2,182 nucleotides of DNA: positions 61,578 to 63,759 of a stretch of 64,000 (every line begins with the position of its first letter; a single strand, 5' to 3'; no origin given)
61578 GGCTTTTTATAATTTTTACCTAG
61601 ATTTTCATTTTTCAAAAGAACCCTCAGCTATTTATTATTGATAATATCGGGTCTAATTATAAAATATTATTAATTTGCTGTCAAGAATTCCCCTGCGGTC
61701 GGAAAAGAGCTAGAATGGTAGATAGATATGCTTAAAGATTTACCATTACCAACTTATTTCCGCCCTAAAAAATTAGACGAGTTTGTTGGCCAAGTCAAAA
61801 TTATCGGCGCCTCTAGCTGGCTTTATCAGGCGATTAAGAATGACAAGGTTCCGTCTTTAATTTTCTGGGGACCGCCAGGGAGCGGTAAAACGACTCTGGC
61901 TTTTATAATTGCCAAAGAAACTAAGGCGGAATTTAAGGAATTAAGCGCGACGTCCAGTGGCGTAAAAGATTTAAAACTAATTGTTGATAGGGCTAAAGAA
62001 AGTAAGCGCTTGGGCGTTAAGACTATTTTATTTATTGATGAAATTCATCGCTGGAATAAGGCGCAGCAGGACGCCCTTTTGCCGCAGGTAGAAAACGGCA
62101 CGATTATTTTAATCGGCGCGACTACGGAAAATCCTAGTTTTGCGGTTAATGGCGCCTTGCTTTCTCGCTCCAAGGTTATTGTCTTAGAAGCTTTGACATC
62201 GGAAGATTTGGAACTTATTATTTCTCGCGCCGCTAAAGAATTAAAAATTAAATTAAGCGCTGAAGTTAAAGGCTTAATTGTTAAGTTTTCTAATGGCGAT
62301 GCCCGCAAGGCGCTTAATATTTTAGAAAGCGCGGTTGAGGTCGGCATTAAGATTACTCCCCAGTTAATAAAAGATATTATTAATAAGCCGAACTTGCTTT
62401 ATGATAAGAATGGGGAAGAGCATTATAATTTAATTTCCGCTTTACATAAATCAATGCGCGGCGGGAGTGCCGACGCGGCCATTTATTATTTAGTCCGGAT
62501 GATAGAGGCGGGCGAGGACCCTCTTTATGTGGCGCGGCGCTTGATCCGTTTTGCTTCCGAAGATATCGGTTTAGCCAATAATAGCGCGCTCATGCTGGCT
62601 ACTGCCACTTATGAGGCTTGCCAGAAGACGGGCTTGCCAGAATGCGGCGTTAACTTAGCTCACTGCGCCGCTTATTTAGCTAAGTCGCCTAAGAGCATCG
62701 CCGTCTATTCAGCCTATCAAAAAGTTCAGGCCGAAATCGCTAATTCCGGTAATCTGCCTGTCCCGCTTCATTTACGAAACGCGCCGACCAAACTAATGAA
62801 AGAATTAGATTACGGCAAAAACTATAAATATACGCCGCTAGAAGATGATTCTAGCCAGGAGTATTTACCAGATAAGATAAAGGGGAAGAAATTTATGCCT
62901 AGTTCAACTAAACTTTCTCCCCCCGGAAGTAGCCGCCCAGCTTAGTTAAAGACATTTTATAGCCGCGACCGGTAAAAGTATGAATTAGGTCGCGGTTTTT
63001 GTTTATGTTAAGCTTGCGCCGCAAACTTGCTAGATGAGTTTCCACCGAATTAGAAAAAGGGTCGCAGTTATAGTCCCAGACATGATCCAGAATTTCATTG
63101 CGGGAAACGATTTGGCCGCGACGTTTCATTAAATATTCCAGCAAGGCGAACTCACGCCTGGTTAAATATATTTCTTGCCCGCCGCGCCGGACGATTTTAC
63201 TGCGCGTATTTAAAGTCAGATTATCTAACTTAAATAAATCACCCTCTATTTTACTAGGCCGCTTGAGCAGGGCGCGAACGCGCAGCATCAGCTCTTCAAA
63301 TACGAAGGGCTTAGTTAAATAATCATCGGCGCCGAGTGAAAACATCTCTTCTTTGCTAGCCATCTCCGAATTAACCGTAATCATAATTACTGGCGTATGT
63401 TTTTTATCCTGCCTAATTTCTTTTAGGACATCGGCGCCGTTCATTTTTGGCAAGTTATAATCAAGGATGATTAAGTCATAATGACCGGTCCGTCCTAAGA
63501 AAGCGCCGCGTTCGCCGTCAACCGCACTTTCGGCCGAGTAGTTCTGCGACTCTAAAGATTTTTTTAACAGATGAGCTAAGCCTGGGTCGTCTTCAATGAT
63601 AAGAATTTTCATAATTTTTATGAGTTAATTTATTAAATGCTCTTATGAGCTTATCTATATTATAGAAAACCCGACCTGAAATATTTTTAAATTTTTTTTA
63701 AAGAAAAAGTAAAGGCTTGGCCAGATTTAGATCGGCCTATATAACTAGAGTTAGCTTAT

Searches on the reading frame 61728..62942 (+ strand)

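Call 62: search_protein_families(library=pfam, proteins=[window:61728-62942:+], max_evalue=0.001)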
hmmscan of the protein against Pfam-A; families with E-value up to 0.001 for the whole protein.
window:61728-62942:+ (405 aa): 12 families
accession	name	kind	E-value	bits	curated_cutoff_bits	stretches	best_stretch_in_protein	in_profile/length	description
PF12002.13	MgsA_C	-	7.9e-54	182.5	27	1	246-391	2-149/167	MgsA AAA+ ATPase C terminal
PF16193.11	AAA_assoc_2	-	5e-24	84.8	34.3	1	171-244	2-81/81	AAA C-terminal domain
PF00004.35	AAA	-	1.6e-17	64.6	21.2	1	44-151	1-126/131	ATPase family associated with various cellular activities (AAA)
PF05496.18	RuvB_N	-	1.6e-17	64.1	27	1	12-132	2-120/159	Holliday junction DNA helicase RuvB P-loop domain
PF07728.20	AAA_5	-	1.2e-05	25.7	22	1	44-131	2-100/139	AAA domain (dynein-related subfamily)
PF06068.19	TIP49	-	2.9e-05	23.8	23.8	1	16-75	23-86/347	TIP49 P-loop domain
PF13173.12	AAA_14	-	3.8e-05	24.1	27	1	44-147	5-114/129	AAA domain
PF04851.21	ResIII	-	0.00011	22.6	22.5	0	34-70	17-52/164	Type III restriction enzyme, res subunit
PF01078.27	Mg_chelatase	-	0.00013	21.9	20.3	0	43-77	24-62/207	Magnesium chelatase, subunit ChlI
PF20720.3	nSTAND3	-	0.00016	21.9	27.2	1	43-105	19-73/155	Novel STAND NTPase 3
PF21960.2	RCF1-5-like_lid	-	0.00021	21.6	27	1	167-202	5-41/43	RCF1/5-like, AAA+ ATPase lid domain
PF00158.32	Sigma54_activat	-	0.00048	20.3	20.2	0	98-135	94-131/168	Sigma-54 interaction domain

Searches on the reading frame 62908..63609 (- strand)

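Call 62: search_protein_families(library=pfam, proteins=[window:62908-63609:-], max_evalue=0.001)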
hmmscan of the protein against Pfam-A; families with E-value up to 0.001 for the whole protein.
window:62908-63609:- (233 aa): 2 families
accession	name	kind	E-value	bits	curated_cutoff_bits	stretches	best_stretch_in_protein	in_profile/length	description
PF00072.30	Response_reg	-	9.8e-30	103.4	30.2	1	2-111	1-110/111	Response regulator receiver domain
PF00486.34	Trans_reg_C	-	2.7e-25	88.6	26.2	1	144-219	1-77/77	Transcriptional regulatory protein, C terminal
